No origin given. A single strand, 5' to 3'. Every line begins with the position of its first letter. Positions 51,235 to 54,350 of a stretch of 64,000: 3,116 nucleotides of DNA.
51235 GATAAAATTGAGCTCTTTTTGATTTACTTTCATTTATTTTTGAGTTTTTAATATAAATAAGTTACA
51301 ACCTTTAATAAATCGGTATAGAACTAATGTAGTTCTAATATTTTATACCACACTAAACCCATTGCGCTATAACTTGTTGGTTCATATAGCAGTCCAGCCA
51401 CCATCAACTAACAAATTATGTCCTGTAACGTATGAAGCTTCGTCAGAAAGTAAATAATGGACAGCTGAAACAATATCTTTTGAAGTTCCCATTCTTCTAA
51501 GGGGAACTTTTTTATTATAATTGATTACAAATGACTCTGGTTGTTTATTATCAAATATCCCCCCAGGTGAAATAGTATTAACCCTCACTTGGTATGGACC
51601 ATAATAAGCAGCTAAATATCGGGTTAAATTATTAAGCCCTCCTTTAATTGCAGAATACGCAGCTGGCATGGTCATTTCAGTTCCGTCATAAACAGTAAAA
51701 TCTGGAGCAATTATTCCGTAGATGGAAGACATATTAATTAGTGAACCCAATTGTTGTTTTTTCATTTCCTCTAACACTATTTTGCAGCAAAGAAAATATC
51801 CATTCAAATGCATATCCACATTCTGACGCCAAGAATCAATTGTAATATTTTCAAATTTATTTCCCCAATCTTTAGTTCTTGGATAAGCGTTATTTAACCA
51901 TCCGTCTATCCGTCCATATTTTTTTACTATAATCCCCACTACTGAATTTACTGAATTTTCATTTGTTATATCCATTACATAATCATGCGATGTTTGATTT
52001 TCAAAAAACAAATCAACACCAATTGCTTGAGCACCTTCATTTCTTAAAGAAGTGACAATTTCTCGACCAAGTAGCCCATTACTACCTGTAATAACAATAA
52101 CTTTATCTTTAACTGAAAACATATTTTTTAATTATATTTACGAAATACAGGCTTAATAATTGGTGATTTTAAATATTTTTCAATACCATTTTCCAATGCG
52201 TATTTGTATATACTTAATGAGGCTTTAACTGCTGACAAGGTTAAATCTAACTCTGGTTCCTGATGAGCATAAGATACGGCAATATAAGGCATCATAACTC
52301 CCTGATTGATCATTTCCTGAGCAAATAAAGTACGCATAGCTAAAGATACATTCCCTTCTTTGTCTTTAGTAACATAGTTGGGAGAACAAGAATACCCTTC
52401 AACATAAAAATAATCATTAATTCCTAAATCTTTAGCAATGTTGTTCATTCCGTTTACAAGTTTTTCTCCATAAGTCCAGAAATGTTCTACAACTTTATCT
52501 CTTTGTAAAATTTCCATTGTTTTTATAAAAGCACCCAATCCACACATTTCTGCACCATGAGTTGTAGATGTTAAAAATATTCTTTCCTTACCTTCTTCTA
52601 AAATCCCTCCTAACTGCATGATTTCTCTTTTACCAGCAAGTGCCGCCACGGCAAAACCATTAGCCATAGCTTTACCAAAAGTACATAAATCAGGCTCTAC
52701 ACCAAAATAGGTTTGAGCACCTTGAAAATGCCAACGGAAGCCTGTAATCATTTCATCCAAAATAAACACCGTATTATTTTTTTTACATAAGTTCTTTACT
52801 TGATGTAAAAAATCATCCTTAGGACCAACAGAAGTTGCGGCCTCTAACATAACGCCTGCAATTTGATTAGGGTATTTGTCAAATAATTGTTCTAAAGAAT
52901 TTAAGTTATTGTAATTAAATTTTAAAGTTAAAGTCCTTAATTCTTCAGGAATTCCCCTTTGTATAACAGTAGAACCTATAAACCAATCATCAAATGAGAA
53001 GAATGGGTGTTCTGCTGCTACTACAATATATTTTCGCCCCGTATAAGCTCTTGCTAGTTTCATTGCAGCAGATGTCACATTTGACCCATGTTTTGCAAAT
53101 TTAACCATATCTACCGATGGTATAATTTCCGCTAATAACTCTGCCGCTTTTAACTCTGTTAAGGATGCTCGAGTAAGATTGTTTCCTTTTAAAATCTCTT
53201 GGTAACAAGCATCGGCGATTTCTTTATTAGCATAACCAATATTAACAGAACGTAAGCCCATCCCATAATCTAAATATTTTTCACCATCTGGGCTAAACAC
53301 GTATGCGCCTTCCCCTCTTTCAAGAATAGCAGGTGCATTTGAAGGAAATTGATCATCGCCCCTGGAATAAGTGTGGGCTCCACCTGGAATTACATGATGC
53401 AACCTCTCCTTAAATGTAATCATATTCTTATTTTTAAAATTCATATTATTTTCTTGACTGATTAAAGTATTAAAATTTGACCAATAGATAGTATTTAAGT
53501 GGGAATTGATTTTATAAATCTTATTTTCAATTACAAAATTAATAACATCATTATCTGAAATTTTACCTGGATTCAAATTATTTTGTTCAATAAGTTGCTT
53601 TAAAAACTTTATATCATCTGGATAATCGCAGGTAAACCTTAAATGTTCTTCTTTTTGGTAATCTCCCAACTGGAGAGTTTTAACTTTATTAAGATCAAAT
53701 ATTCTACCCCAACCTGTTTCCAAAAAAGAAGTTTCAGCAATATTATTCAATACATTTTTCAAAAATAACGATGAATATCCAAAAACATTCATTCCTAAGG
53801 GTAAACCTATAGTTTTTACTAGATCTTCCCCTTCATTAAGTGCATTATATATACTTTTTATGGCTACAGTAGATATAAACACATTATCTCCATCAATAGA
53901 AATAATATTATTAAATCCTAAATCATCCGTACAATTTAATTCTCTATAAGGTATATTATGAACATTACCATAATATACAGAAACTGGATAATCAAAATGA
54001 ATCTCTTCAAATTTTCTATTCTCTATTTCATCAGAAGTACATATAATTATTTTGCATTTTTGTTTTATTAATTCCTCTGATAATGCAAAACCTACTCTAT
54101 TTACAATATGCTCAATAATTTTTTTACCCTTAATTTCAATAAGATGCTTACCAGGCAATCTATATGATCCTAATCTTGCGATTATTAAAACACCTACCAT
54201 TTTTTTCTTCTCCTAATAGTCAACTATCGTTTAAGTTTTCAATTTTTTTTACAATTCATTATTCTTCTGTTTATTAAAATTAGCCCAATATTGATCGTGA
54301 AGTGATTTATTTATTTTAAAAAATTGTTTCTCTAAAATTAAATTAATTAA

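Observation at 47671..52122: Unassigned redox/tailoring block after the legionaminic-acid genes: candidate route to an undescribed nonulosonic acid derivative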

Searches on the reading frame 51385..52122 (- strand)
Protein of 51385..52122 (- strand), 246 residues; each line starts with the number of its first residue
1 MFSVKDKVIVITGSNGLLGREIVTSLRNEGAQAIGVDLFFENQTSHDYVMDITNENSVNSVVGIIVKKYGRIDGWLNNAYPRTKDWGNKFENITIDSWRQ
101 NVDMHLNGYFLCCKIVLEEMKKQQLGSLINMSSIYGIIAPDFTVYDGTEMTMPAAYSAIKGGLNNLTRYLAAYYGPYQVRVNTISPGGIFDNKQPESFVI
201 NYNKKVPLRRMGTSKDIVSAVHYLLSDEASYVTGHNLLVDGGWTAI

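Call 4: search_protein_families(library=pfam, proteins=[window:51385-52122:-], max_evalue=0.01)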
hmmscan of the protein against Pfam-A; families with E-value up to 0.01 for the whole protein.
window:51385-52122:- (246 aa): 5 families
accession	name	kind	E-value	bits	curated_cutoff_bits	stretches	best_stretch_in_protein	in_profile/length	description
PF13561.12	adh_short_C2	-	4.2e-43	148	27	1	43-244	44-236/236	Enoyl-(Acyl carrier protein) reductase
PF00106.31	adh_short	-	5.2e-28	98.3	26.6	1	7-189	1-182/195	short chain dehydrogenase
PF01370.27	Epimerase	-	7.2e-06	26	20.9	1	9-179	1-165/240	NAD dependent epimerase/dehydratase family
PF08659.16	KR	-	0.00019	21.9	22.6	0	9-34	3-28/180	KR domain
PF04321.23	RmlD_sub_bind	-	0.0015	18.1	27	1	9-62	3-56/287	RmlD substrate binding domain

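Call 5: search_protein_families(library=ncbifam, proteins=[window:51385-52122:-], max_evalue=0.01)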
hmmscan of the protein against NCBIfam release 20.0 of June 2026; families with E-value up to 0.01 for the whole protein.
window:51385-52122:- (246 aa): 207 families (the best 25 are shown)
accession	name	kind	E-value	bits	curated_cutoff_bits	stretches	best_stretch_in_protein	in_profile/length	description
NF006619.0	PRK09186.1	equivalog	7.3e-74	248.6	255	1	4-244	2-255/256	oxidoreductase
NF050062.1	FlagModPtmA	equivalog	9e-48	163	350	1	4-244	2-255/256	flagellin modification protein PtmA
NF052558.1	MBtsdlDhBudC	equivalog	3.4e-39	134.9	270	1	5-245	2-243/250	meso-2,3-butanediol dehydrogenase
NF009466.0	PRK12826.1-2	subfamily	3.9e-39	134.6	222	1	23-243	20-244/248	3-oxoacyl-ACP reductase FabG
NF006070.0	PRK08213.1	subfamily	4.2e-39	134.6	279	1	2-246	8-259/259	gluconate 5-dehydrogenase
NF004791.0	PRK06138.1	equivalog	4.5e-37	127.7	312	1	4-245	3-251/252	SDR family oxidoreductase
NF005559.1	PRK07231.1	subfamily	2e-36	125.8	215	1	4-244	2-248/249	glucose 1-dehydrogenase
TIGR01830.1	3oxo_ACP_reduc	equivalog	8.3e-36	123.9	297.75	1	10-242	2-237/239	3-oxoacyl-[acyl-carrier-protein] reductase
NF005853.0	PRK07774.1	equivalog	1.4e-35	122.9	303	1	2-244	2-247/250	SDR family oxidoreductase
NF049979.1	AlphHSDSHdhA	equivalog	2.6e-35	122.1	350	1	6-244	3-247/258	7alpha-hydroxysteroid dehydrogenase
NF004198.0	PRK05653.1-3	equivalog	3.7e-35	121.6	296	1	4-243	5-246/248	3-oxoacyl-ACP reductase FabG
NF005309.0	PRK06841.1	subfamily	5e-35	121.2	286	1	2-244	11-253/255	GolD/DthD family dehydrogenase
NF005007.0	PRK06398.1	equivalog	2.1e-34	118.9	341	1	3-245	4-247/259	aldose dehydrogenase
NF004778.0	PRK06124.1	equivalog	3e-33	115.3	303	1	2-245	7-254/256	SDR family oxidoreductase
NF005681.0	PRK07478.1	subfamily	3.7e-33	115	267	1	3-244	3-250/254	SDR family oxidoreductase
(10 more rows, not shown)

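Call 67: search_solved_structures(query=window:51385-52122:-, max_evalue=1e-20)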
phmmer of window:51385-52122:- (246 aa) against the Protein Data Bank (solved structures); distinct sequences matched with E-value up to 1e-20: 42.
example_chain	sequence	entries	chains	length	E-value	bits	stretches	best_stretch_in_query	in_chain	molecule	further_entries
6uh2_A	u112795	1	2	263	3.1e-39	138.1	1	5-244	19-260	Short chain dehydrogenase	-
4ni5_A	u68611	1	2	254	1.1e-28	103.5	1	4-245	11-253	Oxidoreductase, short-chain dehydrogenase/reductase family protein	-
2zk7_A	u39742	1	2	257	5.4e-25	91.5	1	3-243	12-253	Glucose 1-dehydrogenase related protein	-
2dtd_A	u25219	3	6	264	8.9e-25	90.8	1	4-243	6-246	Glucose 1-dehydrogenase related protein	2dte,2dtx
8y7r_A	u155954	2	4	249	1.2e-24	90.4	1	4-246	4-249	NAD(P)-dependent dehydrogenase (Short-subunit alcohol dehydrogenase family)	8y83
4jro_A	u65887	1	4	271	2.4e-24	89.4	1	4-243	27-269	FabG protein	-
3vtz_A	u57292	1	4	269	6.8e-24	87.9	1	4-243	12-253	Glucose 1-dehydrogenase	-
2hsd_A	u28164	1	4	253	8e-24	87.7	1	6-244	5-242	3-ALPHA, 20 BETA-HYDROXYSTEROID DEHYDROGENASE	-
1vl8_A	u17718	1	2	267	8.3e-24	87.6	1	47-245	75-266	Gluconate 5-dehydrogenase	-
5x8h_A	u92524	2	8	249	9.1e-24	87.5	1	6-246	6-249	Short-chain dehydrogenase reductase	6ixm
1iy8_A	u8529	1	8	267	1.1e-23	87.3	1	5-245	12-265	LEVODIONE REDUCTASE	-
4nbu_A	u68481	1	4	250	1.3e-23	87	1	3-242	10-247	3-oxoacyl-(Acyl-carrier-protein) reductase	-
7dll_A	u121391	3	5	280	6.8e-23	84.6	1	1-244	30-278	(S)-specific carbonyl reductase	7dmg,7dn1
1hdc_A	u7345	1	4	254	6.8e-23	84.6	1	6-244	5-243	3-ALPHA, 20 BETA-HYDROXYSTEROID DEHYDROGENASE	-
4nbt_A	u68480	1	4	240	1.4e-22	83.6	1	4-243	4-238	3-oxoacyl-[acyl-carrier-protein] reductase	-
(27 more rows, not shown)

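Call 69: list_cluster_members(proteins=[P0001, P0040, window:51385-52122:-, window:52131-54200:-, window:49406-50383:-, window:47674-48384:-, window:58216-59268:-, window:55009-56043:-])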
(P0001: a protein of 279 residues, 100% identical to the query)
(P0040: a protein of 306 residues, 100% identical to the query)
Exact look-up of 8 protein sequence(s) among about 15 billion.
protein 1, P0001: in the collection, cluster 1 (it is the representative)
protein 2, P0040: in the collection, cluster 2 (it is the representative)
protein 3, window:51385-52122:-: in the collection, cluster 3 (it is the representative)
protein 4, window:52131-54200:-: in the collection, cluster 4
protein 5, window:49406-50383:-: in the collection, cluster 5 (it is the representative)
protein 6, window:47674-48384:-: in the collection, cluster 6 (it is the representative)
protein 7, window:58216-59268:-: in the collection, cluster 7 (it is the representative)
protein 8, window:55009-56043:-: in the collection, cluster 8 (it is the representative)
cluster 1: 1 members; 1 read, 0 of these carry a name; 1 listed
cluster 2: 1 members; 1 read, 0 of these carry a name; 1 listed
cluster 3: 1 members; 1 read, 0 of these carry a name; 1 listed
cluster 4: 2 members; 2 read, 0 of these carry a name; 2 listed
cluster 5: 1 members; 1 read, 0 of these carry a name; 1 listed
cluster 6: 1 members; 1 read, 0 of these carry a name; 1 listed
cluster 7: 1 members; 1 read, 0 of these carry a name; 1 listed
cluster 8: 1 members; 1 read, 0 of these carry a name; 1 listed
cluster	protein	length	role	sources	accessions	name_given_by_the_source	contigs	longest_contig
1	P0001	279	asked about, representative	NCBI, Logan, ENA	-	-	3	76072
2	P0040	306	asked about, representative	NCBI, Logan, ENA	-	-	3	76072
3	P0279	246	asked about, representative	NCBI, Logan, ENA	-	-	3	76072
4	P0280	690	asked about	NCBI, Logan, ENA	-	-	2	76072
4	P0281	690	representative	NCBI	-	-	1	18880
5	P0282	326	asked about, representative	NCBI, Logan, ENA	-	-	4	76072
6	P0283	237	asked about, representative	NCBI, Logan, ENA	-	-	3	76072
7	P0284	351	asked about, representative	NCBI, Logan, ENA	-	-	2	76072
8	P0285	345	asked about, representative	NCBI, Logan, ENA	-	-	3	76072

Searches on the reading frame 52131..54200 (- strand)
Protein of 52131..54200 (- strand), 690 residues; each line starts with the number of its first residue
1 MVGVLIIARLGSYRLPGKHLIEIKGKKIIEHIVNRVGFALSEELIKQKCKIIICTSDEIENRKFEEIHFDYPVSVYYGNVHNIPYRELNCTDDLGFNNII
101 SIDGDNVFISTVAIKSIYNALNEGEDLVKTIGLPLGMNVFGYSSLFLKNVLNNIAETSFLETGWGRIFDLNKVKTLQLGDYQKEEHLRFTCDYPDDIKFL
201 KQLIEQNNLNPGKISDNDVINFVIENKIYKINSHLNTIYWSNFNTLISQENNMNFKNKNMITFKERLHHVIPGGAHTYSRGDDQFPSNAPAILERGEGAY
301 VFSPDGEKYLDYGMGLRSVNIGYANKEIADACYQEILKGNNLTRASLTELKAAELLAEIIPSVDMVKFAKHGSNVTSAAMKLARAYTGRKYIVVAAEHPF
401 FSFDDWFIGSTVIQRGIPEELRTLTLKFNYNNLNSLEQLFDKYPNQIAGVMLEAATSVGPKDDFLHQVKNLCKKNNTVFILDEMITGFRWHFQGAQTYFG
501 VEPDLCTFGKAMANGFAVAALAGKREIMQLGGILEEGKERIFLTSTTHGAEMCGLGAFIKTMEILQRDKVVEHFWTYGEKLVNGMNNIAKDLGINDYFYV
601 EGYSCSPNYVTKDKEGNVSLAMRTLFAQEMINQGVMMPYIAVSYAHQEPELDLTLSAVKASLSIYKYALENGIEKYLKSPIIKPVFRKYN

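Call 4: search_protein_families(library=pfam, proteins=[window:52131-54200:-], max_evalue=0.01)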
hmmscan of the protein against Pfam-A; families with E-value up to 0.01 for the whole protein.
window:52131-54200:- (690 aa): 2 families
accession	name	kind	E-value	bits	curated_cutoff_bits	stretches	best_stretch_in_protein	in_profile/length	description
PF00202.27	Aminotran_3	-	3.5e-39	135.1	30.5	1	289-592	9-333/403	Aminotransferase class-III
PF02348.25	CTP_transf_3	-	2.4e-12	47.6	22.6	1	4-208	2-209/217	Cytidylyltransferase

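Call 5: search_protein_families(library=ncbifam, proteins=[window:52131-54200:-], max_evalue=0.01)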
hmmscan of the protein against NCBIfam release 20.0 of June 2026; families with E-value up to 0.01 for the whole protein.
window:52131-54200:- (690 aa): 73 families (the best 25 are shown)
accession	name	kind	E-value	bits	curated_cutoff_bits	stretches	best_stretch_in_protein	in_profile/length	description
NF004856.0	PRK06209.1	equivalog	1.2e-196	653.6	486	1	254-690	5-441/450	glutamate-1-semialdehyde 2,1-aminomutase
NF000818.0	PRK00062.1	subfamily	2.1e-62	211.2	398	1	262-662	9-424/429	glutamate-1-semialdehyde 2,1-aminomutase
NF041362.1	GntE_guanitoxin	equivalog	1.5e-61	208.3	525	1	255-637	3-403/426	guanitoxin biosynthesis PLP-dependent transaminase GntE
TIGR00713.1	hemL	equivalog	8.6e-61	205.8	527.3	1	266-662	8-420/423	glutamate-1-semialdehyde 2,1-aminomutase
NF009055.0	PRK12389.1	equivalog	1.1e-50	172.5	637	1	263-662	9-425/431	glutamate-1-semialdehyde 2,1-aminomutase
TIGR00707.1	argD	subfamily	8.4e-35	120.3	410.05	1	289-593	9-314/381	acetylornithine/succinylornithine family transaminase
NF005993.0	PRK08117.1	subfamily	1.2e-34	119.7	574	2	429-596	188-354/433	aspartate aminotransferase family protein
NF002797.0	PRK02936.1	equivalog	3.3e-32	111.7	496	1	293-580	15-298/385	acetylornithine transaminase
NF004426.0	PRK05769.1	equivalog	2.5e-31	108.9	552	2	433-670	205-438/441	acetyl ornithine aminotransferase family protein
NF006368.0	PRK08593.1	equivalog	1.2e-30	106.5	570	2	431-671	192-431/448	aspartate aminotransferase family protein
NF001864.0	PRK00615.1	equivalog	4.1e-29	101.4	706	1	257-552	5-307/433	glutamate-1-semialdehyde aminotransferase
TIGR01885.1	Orn_aminotrans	equivalog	1.9e-28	99.3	378.4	1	289-591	19-329/402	ornithine--oxo-acid transaminase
NF005812.0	PRK07678.1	subfamily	3.3e-28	98.5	488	2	286-388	26-130/451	aminotransferase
NF004718.0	PRK06062.1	subfamily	4.4e-27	94.7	472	2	434-671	204-448/454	hypothetical protein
NF003273.0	PRK04260.1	equivalog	7.1e-27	94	616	1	296-587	18-303/376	acetylornithine transaminase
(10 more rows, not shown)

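Call 26: search_solved_structures(query=window:52131-54200:-, max_evalue=0.001)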
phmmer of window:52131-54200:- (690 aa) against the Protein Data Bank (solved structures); distinct sequences matched with E-value up to 0.001: 176 (the best 60 are shown).
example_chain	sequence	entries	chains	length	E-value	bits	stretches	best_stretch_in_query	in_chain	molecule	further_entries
2cfb_A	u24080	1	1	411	7e-48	166.5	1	272-663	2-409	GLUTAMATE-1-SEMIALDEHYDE 2,1-AMINOMUTASE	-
3fqa_A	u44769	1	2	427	2.6e-43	151.4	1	269-663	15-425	Glutamate-1-semialdehyde 2,1-aminomutase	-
3fq8_A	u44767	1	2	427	5e-43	150.4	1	269-663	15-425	Glutamate-1-semialdehyde 2,1-aminomutase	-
2gsa_A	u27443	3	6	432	6.5e-43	150.1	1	269-663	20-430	GLUTAMATE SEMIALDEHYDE AMINOTRANSFERASE | PROTEIN (GLUTAMATE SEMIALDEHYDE AMINOTRANSFERASE)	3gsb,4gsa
2hoy_A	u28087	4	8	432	1.2e-42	149.1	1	269-663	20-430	Glutamate-1-semialdehyde 2,1-aminomutase (GSAM) apo-form | Glutamate-1-semialdehyde 2,1-aminomutase (GSAM) pmp-form | Glutamate-1-semialdehyde 2,1-aminomutase (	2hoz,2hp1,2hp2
3fq7_A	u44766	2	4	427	1.3e-42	149.1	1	269-663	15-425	Glutamate-1-semialdehyde 2,1-aminomutase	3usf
3bs8_A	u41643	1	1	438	5.4e-42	147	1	252-658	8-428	Glutamate-1-semialdehyde 2,1-aminomutase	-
2e7u_A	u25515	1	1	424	9.5e-42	146.2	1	263-660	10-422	Glutamate-1-semialdehyde 2,1-aminomutase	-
6w80_A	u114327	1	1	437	5.2e-41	143.8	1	264-596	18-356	Glutamate-1-semialdehyde 2,1-aminomutase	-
4e77_A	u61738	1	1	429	6.1e-41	143.5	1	266-592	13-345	Glutamate-1-semialdehyde 2,1-aminomutase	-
3k28_A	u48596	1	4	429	9.8e-41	142.8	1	258-664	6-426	Glutamate-1-semialdehyde 2,1-aminomutase 2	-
3l44_A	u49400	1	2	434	3.4e-40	141.1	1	259-586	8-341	Glutamate-1-semialdehyde 2,1-aminomutase 1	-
5i92_A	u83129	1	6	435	7.3e-40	140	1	263-659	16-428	Glutamate-1-semialdehyde 2,1-aminomutase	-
2epj_A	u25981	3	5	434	9.5e-39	136.3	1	263-570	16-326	Glutamate-1-semialdehyde 2,1-aminomutase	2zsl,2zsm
5hdm_A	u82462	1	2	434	2.4e-38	135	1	268-594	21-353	Glutamate-1-semialdehyde 2,1-aminomutase 1, chloroplastic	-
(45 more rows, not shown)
